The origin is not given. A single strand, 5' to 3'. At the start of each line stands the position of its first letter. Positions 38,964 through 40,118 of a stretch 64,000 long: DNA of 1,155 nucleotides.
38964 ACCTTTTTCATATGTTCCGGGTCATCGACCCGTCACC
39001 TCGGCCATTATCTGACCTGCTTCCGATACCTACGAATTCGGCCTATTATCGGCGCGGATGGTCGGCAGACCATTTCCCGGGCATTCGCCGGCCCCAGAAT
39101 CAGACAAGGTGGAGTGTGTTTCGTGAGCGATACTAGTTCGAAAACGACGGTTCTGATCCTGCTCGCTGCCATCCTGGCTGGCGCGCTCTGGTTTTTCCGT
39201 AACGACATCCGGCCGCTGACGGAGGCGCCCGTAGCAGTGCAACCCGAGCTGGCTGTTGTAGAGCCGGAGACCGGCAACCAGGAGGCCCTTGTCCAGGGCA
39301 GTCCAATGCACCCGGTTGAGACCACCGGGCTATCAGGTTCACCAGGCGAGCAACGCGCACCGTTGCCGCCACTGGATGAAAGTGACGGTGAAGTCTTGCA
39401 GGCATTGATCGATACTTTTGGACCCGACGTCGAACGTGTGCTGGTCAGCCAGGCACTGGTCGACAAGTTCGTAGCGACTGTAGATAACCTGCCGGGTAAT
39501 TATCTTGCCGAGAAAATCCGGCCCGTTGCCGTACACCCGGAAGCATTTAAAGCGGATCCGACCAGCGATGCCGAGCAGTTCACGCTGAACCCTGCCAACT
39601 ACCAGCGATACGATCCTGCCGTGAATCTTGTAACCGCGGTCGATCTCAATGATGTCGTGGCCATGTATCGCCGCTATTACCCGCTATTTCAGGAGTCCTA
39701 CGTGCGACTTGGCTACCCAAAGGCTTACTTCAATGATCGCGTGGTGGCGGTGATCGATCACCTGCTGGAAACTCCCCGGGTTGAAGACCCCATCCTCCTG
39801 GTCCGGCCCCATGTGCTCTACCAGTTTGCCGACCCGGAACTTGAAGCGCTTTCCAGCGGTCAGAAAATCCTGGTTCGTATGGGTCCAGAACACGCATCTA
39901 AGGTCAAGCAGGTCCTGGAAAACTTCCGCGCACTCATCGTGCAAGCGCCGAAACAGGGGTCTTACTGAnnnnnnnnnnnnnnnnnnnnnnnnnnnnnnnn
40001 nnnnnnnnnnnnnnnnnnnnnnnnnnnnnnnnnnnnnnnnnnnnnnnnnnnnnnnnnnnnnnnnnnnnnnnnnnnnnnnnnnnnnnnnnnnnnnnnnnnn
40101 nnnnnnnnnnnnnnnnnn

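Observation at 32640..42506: Chimeric duplication joining tonB plus an exbD relic to a second DUF3014 gene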

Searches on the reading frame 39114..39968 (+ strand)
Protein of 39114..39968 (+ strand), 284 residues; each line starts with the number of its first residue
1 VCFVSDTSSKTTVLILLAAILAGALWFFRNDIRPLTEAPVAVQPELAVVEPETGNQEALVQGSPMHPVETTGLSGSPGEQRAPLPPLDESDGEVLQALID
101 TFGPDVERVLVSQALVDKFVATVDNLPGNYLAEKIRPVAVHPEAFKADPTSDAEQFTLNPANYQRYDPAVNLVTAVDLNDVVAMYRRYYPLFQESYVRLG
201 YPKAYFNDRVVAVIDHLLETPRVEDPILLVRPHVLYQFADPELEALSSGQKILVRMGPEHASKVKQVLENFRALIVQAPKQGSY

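Call 6: search_protein_families(library=pfam, proteins=[window:39114-39968:+], max_evalue=0.01)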
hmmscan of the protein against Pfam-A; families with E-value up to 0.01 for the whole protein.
window:39114-39968:+ (284 aa): 1 family
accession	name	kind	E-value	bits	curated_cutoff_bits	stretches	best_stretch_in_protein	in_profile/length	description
PF11219.13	DUF3014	-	3.9e-54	183.6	25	1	115-272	1-156/156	Protein of unknown function (DUF3014)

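Call 11: find_related_loci(query=window:39123-39965:+, collection=genome_contigs, flank=10000)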
Query window:39123-39965:+ (281 aa) in genome_contigs; peptide patterns used: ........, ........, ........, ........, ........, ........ (x = any residue, [..] = any of these).
253 stretches matched a pattern; 114 encode a relative of the query (tblastn E <= 1e-3); the best 80 are kept; 80 distinct loci.
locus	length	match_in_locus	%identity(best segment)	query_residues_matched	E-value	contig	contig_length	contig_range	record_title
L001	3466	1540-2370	78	1-277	1e-137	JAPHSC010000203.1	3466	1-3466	MAG: Gammaproteobacteria bacterium isolate N3D-Bin_17 c_000000326611, whole genome shotgun sequence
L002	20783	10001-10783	52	1-270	4e-75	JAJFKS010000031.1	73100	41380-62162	MAG: Woeseiaceae bacterium isolate OFTM327 OFTM327_30, whole genome shotgun sequence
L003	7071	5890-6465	50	81-272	2e-58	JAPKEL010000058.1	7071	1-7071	MAG: Woeseiaceae bacterium isolate ANT-115 NODE_7135_length_7071_cov_12.457098, whole genome shotgun sequence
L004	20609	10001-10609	49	76-278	6e-56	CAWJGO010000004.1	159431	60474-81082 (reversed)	MAG: uncultured proteobacterium isolate MFD04935.bin.1.171 genome assembly, contig: contig_7949, whole genome shotgun se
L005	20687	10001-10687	43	29-273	1e-55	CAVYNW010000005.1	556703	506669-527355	MAG: uncultured delta proteobacterium isolate MFD05684.bin.2.277 genome assembly, contig: contig_14089, whole genome sho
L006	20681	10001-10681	45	36-275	3e-54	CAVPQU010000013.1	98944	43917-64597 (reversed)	MAG: uncultured beta proteobacterium isolate MFD10113.bin.3.547 genome assembly, contig: contig_51412, whole genome shot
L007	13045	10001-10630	47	63-269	2e-54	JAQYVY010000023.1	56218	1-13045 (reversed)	MAG: Desulfuromonadales bacterium isolate Pyr_d60_bin42 Pyr_d60_bin.42.orig_d60_contig-145_467, whole genome shotgun seq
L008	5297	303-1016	43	31-272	1e-53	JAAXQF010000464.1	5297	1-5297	MAG: Desulfuromonadales bacterium isolate MAG-BB-04-B scaffold_2505, whole genome shotgun sequence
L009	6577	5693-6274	48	74-269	1e-53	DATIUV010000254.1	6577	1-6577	MAG TPA_asm: Pelomicrobium sp. isolate SMAG_U15990 k141_252248, whole genome shotgun sequence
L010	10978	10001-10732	41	17-269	6e-53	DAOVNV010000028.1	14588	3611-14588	MAG TPA_asm: Desulfuromonadales bacterium isolate CSMAG_1506 CSMAG_1506_k141_3383365_length_14588_cov_17.6239, whole gen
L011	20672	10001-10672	44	45-272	4e-53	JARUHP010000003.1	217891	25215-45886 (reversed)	Deltaproteobacteria bacterium IMCC39146 NODE_3_length_217891_cov_58.567353, whole genome shotgun sequence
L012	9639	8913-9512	48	73-275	2e-52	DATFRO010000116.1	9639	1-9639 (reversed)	MAG TPA_asm: Steroidobacteraceae bacterium isolate SMAG_U9360 k141_2531507, whole genome shotgun sequence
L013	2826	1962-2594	46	72-280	4e-52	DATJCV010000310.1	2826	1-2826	MAG TPA_asm: Burkholderiaceae bacterium isolate SMAG_U15390 k141_90123, whole genome shotgun sequence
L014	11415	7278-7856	52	80-272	5e-52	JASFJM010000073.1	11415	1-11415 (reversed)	MAG: Gammaproteobacteria bacterium isolate D0608U02metaG_Bin_10 D0608U02metaG_FD_scaffold_607_c1, whole genome shotgun s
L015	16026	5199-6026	40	9-277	6e-52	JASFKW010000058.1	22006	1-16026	MAG: Gammaproteobacteria bacterium isolate D0817M02metaG_Bin_8 D0817M02metaG_FD_scaffold_527_c1, whole genome shotgun se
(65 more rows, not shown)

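Call 14: find_encoding_contigs(protein=window:39123-39968:+, flank=10000, max_places=10)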
Protein window:39123-39968:+ (281 aa): 3 contigs read that carry it; 3 places shown.
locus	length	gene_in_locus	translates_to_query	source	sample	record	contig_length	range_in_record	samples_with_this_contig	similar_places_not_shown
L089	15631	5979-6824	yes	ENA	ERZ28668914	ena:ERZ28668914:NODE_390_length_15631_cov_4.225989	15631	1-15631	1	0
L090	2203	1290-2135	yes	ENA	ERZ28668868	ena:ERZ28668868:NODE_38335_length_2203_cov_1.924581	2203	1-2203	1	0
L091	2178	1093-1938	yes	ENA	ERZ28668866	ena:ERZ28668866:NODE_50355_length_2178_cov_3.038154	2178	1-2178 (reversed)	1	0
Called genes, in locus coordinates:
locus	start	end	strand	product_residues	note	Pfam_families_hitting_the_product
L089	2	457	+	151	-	?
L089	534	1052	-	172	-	PF08547:CIA30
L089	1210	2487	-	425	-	PF14067:LssY_C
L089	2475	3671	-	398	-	PF14067:LssY_C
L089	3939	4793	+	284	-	-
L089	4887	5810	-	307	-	-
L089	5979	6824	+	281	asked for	PF11219:DUF3014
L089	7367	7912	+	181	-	PF13686:DrsE_2, PF02635:DsrE (faint)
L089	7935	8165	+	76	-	PF01206:TusA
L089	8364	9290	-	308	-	-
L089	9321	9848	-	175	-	PF02472:ExbD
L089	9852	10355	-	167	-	PF02472:ExbD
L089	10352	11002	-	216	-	PF01618:MotA_ExbB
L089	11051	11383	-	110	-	-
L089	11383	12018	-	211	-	PF07719:TPR_2 (faint), PF13414:TPR_11 (faint), PF13424:TPR_12 (faint), PF13428:TPR_14 (faint), PF13431:TPR_17 (faint), PF13432:TPR_16 (weak), PF00515:TPR_1 (weak), PF13432:TPR_16 (weak), +3 more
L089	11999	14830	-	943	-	PF13424:TPR_12 (faint), PF13428:TPR_14 (faint), PF13432:TPR_16 (faint), PF14559:TPR_19 (faint), PF07719:TPR_2 (faint), PF12895:ANAPC3 (faint), PF13174:TPR_6 (weak)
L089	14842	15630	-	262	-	?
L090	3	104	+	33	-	?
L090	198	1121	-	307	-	-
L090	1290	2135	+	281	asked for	PF11219:DUF3014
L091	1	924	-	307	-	?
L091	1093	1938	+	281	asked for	PF11219:DUF3014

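Call 27: find_related_loci(query=window:39123-39965:+, collection=metagenome_contigs, flank=10000)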
Query window:39123-39965:+ (281 aa) in metagenome_contigs; peptide patterns used: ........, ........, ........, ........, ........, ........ (x = any residue, [..] = any of these).
315 stretches matched a pattern; 158 encode a relative of the query (tblastn E <= 1e-3); the best 80 are kept; 80 distinct loci.
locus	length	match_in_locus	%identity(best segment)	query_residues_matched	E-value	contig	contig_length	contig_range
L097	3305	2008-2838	76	1-277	1e-143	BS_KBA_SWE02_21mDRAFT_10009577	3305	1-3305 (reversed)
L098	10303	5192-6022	78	1-277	8e-134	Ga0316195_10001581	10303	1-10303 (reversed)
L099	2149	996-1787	54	1-272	4e-90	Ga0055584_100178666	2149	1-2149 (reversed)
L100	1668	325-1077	55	23-281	1e-86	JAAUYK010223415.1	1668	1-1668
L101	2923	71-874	51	1-275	3e-82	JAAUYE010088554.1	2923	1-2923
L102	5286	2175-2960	51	1-269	1e-80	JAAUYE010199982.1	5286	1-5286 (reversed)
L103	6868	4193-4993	51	1-274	2e-79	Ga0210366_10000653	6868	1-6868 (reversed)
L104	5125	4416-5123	52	1-244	4e-74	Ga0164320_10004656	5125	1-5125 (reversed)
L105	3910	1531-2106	50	81-272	9e-59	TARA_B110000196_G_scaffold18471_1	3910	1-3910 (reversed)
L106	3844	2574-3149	50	81-272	7e-59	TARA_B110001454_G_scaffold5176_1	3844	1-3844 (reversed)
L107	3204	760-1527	42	11-273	4e-57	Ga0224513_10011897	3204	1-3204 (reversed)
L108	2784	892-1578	43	29-273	2e-56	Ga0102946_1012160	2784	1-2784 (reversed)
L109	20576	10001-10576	48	81-272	1e-55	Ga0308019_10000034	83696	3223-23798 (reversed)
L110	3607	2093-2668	48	81-272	1e-55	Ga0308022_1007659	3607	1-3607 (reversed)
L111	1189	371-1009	47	63-276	3e-58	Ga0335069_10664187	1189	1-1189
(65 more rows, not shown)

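Call 36: find_homologous_proteins(query=window:39123-39968:+, max_evalue=1e-60)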
Query window:39123-39968:+ (281 aa): 1193 proteins with E <= 1e-60 among 8000 candidates; the best 120 are listed.
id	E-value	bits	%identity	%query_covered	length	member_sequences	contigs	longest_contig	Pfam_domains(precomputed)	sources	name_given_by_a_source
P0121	3.1e-180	616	100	100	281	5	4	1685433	PF11219.14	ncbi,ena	-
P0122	4.3e-136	471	78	100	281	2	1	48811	PF11219.14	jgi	jgi:hypothetical protein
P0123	6.2e-135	467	78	99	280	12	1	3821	PF11219.14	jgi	jgi:hypothetical protein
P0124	3.7e-132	458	76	99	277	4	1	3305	PF11219.14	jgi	-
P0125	4.1e-128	445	75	99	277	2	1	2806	PF11219.14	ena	-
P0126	4.6e-128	445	75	99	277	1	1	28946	PF11219.14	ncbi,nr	ncbi:MAG: DUF3014 domain-containing protein [Gammaproteobacteria bacterium]|nr:DUF3014 domain-contai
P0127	6.4e-93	329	60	91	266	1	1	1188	PF11219.14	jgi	-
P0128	1.8e-92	328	58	100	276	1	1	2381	PF11219.14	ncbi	-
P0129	6.8e-92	326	59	98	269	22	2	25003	PF11219.14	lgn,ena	-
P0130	1.5e-91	325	60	91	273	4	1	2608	PF11219.14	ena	-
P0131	3.9e-91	324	60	90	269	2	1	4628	PF11219.14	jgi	jgi:hypothetical protein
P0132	4.2e-91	324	59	99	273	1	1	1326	PF11219.14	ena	-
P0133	1.2e-90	322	56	98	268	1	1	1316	PF11219.14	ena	-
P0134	3.5e-90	320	59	97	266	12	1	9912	PF11219.14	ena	-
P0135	4.1e-90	320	58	98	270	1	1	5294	PF11219.14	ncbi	-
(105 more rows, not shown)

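Call 38: find_encoding_contigs(protein=P0126, flank=10000, max_places=3)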
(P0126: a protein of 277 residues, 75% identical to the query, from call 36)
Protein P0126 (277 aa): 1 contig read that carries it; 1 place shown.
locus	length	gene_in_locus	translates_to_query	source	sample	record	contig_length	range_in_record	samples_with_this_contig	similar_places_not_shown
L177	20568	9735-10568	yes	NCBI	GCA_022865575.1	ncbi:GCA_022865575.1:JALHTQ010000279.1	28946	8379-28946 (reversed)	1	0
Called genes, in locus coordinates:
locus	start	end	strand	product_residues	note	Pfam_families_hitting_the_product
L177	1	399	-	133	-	PF00561:Abhydrolase_1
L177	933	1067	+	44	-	PF00582:Usp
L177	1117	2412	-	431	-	PF01321:Creatinase_N, PF00557:Peptidase_M24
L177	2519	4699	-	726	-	PF01432:Peptidase_M3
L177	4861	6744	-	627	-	PF13428:TPR_14 (faint), PF07719:TPR_2 (faint), PF13181:TPR_8 (faint), PF13414:TPR_11 (faint), PF14559:TPR_19 (faint), PF13176:TPR_7 (faint), PF13431:TPR_17 (faint)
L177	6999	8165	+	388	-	-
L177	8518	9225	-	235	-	PF11769:DUF3313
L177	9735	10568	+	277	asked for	PF11219:DUF3014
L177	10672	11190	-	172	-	PF08547:CIA30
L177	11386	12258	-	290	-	PF14067:LssY_C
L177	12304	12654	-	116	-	-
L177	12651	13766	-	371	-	PF14067:LssY_C (weak)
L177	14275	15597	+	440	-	PF02310:B12-binding, PF04055:Radical_SAM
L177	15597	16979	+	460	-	PF02310:B12-binding, PF04055:Radical_SAM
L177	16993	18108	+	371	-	-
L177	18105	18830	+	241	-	-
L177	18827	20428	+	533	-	PF03321:GH3, PF23571:GH3_M, PF23572:GH3_C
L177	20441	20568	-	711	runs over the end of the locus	PF03176:MMPL, PF02460:Patched (faint), PF00873:ACR_tran (faint), PF12349:Sterol-sensing, PF03176:MMPL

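Call 41: search_protein_families(library=ncbifam, proteins=[P0121, P0123], max_evalue=0.001)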
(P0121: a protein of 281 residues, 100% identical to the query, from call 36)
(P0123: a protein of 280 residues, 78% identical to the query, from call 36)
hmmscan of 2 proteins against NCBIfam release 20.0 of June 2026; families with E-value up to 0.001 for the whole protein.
P0121 (281 aa): 0 families

P0123 (280 aa): 0 families

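Call 50: search_solved_structures(query=P0121, max_evalue=1)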
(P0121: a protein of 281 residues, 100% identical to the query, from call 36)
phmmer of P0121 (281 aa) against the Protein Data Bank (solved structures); distinct sequences matched with E-value up to 1: 1.
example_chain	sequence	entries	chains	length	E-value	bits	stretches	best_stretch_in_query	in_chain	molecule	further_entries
8h6r_A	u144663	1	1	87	0.37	13.7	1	96-141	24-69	Transcription elongation factor TFIIS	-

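Call 58: predict_structure(alignment_id=A3)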
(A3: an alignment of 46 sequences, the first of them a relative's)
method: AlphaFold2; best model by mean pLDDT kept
length: 281 residues; sequences in the alignment: 46
mean_pLDDT: 66.0   pTM: 0.70
mean pLDDT of the five models: 66.0, 65.0, 64.2, 59.2, 55.6
residues with pLDDT >= 90: 12; 70-90: 151; 50-70: 31; < 50: 87
segments of 3 or more residues with pLDDT < 50: 1-58, 68-77, 129-139, 276-281
pLDDT, mean of each block of 10 residues (from residue 1): 33 38 31 32 32 44 67 47 87 78 55 74 62 43 77 81 71 81 88 86 87 89 78 80 83 86 87 54 32
secondary structure, 60 per line:
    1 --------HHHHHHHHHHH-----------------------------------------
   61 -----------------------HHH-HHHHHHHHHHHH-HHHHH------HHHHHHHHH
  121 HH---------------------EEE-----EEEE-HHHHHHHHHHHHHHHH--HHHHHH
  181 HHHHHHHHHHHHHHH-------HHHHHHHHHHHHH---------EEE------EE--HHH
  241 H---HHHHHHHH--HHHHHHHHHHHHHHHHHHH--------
elements in order: H9-19 H88-99 H101-105 H112-122 E144-146 E152-155 H157-172 H175-195 H203-215 E225-227 H238-241 H245-252 H255-273

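Call 61: fold_search(model_id=the predicted structure, library=pdb)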
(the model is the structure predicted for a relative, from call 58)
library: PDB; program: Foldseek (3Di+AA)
matches with E <= 10: 72; with E <= 0.001: 0
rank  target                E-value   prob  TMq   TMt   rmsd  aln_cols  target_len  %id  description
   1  6e9t_A                2.1e+00  0.02  0.11  0.13  16.1       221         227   14  DHF58 filament (released 2018-11-21)
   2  6boj_C                2.9e+00  0.04  0.18  0.16  11.7       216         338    8  Crystal Structure of the PDE4D Catalytic Domain and UCR2 Regulatory Helix with BPN5004 (released 2018-08-22)
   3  5dgq_B                3.4e+00  0.03  0.14  0.08  19.8       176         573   10  Crystal structure of GH9 exo-beta-D-glucosaminidase PBPRA0520 (released 2015-12-09)
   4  5cwl_A                3.9e+00  0.03  0.14  0.17  15.1       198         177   11  Crystal structure of de novo designed helical repeat protein DHR54 (released 2015-12-16)
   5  6yvc_D                3.9e+00  0.02  0.12  0.14  18.6       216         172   12  Crystal structure of the small alarmone hydrolase (SAH) of Pseudomonas aeruginosa (released 2021-05-12)
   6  8whl_C                4.1e+00  0.01  0.09  0.11  16.6       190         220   11  Crystal structure of CLASP2 in complex with CENP-E (released 2024-08-28)
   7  1n44                  4.1e+00  0.01  0.09  0.09  22.1       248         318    9  Crystal Structure of Annexin V R23E Mutant (released 2003-02-04)
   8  3g4g_B                4.6e+00  0.03  0.17  0.15  12.3       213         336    9  Crystal structure of human phosphodiesterase 4d with regulatory domain and d155871 (released 2010-01-19)
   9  6zba_BBB              4.6e+00  0.01  0.12  0.11  18.8       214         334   11  Crystal structure of PDE4D2 in complex with inhibitor LEO39652 (released 2020-09-23)
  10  7cun_E                4.8e+00  0.02  0.15  0.07  18.3       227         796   15  The structure of human Integrator-PP2A complex (released 2020-11-25)
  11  5fcl_C                4.8e+00  0.02  0.11  0.11  16.0       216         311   13  Crystal structure of Cas1 from Pectobacterium atrosepticum (released 2016-03-16)
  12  7f2l_A                5.0e+00  0.06  0.20  0.18  11.3       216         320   10  Crystal structure of PDE4D catalytic domain complexed with compound 18a (released 2021-10-20)
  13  6rqk_A                5.0e+00  0.03  0.17  0.13  14.8       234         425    6  Crystal structure of GH125 1,6-alpha-mannosidase from Clostridium perfringens in complex with mannoimidazole (released 2019-08-28)
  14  4at9_B                5.3e+00  0.02  0.13  0.12  19.8       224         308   11  Crystal structure of the NF90-NF45 dimerisation domain complex with UTP (released 2012-08-01)
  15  1vdy_MODEL_1_A        5.5e+00  0.03  0.12  0.22  14.5       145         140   11  NMR Structure of the hypothetical ENTH-VHS domain At3g16270 from Arabidopsis thaliana (released 2005-05-03)
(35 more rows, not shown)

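Call 65: list_cluster_members(proteins=[P0121, P0003, window:41508-42434:-])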
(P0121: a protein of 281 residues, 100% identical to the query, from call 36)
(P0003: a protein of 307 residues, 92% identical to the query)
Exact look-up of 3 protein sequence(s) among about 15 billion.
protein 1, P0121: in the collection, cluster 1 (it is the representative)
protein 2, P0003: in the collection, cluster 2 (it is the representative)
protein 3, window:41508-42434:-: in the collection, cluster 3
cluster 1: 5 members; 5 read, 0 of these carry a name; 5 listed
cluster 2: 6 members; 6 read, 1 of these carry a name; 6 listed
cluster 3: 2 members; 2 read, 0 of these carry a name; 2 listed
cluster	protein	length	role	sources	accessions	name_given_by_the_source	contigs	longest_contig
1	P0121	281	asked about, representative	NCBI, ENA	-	-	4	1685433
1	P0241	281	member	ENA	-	-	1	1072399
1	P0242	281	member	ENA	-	-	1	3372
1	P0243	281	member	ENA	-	-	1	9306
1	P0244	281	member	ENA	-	-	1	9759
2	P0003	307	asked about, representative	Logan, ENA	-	-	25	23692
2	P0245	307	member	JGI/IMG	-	TonB family protein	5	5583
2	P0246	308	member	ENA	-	-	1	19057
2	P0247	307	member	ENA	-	-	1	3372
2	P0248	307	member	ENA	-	-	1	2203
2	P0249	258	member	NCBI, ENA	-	-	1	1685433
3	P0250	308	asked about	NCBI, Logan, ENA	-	-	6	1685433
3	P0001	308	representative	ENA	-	-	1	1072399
